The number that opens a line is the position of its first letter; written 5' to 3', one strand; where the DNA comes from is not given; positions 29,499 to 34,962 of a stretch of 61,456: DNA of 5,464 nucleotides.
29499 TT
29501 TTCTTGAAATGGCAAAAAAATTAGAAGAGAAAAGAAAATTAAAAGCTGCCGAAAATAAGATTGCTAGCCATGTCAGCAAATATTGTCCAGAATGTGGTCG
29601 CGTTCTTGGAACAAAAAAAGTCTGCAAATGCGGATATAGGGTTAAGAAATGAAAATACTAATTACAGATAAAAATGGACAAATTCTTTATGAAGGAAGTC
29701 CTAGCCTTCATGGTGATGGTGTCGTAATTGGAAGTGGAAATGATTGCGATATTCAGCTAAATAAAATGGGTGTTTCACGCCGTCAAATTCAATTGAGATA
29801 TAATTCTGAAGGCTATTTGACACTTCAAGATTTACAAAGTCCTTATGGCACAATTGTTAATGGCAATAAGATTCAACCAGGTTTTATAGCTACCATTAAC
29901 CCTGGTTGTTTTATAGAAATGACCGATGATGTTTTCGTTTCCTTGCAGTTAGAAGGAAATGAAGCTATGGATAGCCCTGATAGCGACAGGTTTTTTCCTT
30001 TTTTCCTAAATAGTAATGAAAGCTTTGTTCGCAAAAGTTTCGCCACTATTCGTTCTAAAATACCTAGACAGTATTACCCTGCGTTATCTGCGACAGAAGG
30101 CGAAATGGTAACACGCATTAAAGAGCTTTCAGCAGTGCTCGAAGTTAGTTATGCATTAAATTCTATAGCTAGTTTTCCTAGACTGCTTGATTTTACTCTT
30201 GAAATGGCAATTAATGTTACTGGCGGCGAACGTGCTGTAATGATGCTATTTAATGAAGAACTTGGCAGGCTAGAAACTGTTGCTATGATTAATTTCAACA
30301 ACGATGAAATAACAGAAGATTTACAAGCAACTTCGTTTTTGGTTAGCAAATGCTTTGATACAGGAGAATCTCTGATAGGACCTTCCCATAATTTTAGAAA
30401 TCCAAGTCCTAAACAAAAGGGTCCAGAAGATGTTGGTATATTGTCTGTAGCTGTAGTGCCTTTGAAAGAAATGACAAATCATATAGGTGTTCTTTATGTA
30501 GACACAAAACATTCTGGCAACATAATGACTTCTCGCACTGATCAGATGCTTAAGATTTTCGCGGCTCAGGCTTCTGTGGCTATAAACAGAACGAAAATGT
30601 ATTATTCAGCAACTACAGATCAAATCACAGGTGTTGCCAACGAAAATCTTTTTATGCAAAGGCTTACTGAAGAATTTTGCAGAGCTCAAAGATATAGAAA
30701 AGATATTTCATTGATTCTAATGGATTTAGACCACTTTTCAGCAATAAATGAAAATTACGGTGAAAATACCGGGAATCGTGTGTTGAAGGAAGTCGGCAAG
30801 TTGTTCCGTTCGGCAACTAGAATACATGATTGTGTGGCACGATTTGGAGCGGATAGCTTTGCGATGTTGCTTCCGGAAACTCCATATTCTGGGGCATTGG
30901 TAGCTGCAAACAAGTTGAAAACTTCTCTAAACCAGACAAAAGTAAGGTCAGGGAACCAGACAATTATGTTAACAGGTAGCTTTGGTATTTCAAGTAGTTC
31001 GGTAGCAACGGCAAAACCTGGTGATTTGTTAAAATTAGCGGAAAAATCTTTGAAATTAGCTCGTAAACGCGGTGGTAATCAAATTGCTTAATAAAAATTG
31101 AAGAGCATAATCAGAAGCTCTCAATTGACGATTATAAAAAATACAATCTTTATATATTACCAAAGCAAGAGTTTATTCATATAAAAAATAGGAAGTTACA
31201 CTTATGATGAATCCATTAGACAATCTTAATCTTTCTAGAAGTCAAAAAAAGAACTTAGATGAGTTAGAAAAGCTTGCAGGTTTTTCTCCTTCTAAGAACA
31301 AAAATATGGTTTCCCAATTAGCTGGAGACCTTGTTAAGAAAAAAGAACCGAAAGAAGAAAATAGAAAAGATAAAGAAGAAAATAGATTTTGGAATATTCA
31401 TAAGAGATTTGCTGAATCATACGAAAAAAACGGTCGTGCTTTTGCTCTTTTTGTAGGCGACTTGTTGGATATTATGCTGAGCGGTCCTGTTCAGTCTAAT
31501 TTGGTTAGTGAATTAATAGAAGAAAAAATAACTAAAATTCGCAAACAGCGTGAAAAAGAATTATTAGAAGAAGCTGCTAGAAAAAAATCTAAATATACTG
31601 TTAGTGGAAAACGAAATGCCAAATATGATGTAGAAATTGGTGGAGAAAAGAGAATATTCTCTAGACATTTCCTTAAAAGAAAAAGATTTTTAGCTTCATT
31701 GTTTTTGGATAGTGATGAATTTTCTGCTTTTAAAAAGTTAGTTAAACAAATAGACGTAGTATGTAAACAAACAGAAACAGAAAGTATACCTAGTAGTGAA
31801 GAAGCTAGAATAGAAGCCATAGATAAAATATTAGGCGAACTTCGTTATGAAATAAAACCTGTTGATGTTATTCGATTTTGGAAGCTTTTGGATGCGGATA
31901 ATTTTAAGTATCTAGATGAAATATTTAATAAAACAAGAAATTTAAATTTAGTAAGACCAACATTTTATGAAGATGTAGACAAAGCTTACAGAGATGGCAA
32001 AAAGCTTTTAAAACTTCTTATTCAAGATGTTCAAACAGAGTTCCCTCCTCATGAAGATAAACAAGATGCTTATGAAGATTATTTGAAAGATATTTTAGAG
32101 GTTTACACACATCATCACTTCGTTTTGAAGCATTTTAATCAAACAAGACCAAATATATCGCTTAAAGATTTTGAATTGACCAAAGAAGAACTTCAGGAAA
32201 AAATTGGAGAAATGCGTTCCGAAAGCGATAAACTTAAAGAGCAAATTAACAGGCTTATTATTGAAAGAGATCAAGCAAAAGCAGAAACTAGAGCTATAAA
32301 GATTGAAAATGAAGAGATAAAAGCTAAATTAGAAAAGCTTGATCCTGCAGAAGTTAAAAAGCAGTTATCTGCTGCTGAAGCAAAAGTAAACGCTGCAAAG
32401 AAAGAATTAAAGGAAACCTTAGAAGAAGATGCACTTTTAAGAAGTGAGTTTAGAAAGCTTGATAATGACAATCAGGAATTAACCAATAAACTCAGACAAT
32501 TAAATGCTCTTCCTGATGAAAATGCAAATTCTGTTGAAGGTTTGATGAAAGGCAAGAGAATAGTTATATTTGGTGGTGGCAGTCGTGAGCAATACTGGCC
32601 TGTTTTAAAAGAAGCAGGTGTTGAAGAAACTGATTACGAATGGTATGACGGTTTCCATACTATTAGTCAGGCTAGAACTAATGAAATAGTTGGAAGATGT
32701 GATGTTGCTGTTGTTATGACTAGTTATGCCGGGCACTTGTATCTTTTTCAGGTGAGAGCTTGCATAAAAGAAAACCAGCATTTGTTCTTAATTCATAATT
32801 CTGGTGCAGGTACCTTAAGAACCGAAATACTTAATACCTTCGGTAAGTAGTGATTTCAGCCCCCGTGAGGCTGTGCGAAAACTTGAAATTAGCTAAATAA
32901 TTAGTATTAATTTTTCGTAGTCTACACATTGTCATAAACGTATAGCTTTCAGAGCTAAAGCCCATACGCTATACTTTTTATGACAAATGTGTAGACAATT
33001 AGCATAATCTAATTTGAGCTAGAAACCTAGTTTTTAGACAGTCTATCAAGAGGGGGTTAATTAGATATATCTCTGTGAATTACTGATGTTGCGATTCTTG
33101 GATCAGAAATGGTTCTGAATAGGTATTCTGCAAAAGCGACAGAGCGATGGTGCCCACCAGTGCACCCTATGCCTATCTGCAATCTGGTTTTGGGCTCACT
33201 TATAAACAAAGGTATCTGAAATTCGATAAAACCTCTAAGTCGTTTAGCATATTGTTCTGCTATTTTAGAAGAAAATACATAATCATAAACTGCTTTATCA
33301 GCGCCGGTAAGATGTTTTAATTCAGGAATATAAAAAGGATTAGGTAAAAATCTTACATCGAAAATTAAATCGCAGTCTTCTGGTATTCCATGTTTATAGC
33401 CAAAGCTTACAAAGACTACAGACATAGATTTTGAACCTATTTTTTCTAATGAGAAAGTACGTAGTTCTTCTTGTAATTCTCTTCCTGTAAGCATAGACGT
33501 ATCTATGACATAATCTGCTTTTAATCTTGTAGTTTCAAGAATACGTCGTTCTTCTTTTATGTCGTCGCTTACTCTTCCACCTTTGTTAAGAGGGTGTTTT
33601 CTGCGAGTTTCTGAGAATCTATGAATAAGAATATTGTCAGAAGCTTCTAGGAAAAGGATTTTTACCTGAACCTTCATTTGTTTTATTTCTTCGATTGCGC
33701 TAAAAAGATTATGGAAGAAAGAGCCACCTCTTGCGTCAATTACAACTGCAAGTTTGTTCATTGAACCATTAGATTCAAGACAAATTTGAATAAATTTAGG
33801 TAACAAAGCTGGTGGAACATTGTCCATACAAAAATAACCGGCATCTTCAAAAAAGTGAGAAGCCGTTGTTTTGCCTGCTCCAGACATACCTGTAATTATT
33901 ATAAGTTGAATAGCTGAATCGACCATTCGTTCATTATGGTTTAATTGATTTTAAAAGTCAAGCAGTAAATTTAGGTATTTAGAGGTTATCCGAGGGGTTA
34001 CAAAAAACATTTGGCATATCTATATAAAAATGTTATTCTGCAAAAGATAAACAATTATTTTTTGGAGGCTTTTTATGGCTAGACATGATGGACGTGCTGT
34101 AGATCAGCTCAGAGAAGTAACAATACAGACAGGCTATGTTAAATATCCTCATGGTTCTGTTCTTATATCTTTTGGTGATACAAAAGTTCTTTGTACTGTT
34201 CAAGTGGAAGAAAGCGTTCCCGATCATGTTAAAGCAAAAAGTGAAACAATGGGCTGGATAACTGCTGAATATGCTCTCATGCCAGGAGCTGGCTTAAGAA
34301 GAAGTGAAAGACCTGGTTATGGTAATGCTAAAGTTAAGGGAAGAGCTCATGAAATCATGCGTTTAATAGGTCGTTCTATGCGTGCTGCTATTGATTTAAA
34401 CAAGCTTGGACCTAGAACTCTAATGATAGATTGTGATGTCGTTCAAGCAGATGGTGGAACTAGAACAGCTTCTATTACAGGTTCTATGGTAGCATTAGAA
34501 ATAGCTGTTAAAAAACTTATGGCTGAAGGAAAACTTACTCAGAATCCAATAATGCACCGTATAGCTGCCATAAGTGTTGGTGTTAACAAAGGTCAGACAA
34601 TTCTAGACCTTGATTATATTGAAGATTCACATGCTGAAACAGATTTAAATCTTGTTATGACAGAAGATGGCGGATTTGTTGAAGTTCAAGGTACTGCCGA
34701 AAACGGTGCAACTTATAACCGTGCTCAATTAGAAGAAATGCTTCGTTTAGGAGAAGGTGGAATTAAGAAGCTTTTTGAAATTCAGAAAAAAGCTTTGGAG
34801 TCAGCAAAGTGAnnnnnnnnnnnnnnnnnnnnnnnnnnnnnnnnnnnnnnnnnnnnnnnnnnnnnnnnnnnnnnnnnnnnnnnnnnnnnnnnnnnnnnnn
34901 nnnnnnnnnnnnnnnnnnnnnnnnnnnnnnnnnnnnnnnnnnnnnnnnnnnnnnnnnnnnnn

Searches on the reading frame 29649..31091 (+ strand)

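Call 9: search_protein_families(library=pfam, proteins=[window:29649-31091:+], max_evalue=0.001)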
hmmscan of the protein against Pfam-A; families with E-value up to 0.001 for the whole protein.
window:29649-31091:+ (480 aa): 7 families
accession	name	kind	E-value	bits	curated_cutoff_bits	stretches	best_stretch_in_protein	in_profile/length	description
PF00990.26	GGDEF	-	5.5e-34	117.7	23.8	1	321-478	1-161/161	Diguanylate cyclase, GGDEF domain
PF00498.31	FHA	-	7.7e-13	49.1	20.7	1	25-90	1-65/67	FHA domain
PF16697.10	Yop-YscD_cpl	-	1.7e-08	35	33.2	1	19-90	13-82/94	Inner membrane component of T3SS, cytoplasmic domain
PF13185.12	GAF_2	-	6.6e-08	33.3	28.6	1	175-312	3-135/136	GAF domain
PF13492.12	GAF_3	-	6.8e-07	30.2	27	1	178-313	4-128/129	GAF domain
PF01590.32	GAF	-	3.2e-06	28.1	22.4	1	178-312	4-133/133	GAF domain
PF24898.2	GGDEF_GdpP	-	1.1e-05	26.2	30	1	359-480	2-117/126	Cyclic-di-AMP phosphodiesterase GdpP-like, GGDEF domain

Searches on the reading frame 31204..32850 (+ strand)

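Call 8: search_protein_families(library=pfam, proteins=[window:31204-32850:+], max_evalue=0.001)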
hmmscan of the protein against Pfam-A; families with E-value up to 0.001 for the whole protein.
window:31204-32850:+ (548 aa): 1 family
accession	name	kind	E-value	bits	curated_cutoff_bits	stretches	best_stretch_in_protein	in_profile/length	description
PF10087.14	DUF2325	-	2.2e-07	31.4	33.6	1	452-542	1-91/94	Uncharacterized protein conserved in bacteria (DUF2325)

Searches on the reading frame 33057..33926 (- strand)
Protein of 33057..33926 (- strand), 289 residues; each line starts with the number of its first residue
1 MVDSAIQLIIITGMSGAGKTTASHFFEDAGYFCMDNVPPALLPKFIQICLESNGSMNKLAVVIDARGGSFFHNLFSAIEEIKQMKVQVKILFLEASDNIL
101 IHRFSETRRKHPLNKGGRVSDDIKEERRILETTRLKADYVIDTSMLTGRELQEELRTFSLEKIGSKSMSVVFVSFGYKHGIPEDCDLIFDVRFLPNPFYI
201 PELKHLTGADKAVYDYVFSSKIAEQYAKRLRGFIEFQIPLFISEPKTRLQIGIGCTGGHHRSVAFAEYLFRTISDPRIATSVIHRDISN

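Call 8: search_protein_families(library=pfam, proteins=[window:33057-33926:-], max_evalue=0.001)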
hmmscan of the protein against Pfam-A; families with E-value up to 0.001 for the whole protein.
window:33057-33926:- (289 aa): 3 families
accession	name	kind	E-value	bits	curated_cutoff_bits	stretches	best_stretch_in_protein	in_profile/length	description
PF03668.21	RapZ-like_N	-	9.3e-51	172.2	25.4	1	6-158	1-153/158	RapZ-like N-terminal domain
PF22740.1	PapZ_C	-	7.4e-43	146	27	1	168-287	1-120/121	RapZ C-terminal domain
PF13238.12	AAA_18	-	0.00067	20.6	29.4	0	9-29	1-21/128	AAA domain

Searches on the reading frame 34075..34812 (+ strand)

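Call 8: search_protein_families(library=pfam, proteins=[window:34075-34812:+], max_evalue=0.001)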
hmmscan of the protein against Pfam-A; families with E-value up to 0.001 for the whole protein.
window:34075-34812:+ (245 aa): 2 families
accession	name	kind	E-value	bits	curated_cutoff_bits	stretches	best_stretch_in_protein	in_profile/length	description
PF01138.27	RNase_PH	-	1.7e-26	93.6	25.5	1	11-144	1-127/130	3' exoribonuclease family, domain 1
PF03725.20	RNase_PH_C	-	8.8e-11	42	20.8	1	162-227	2-65/67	3' exoribonuclease family, domain 2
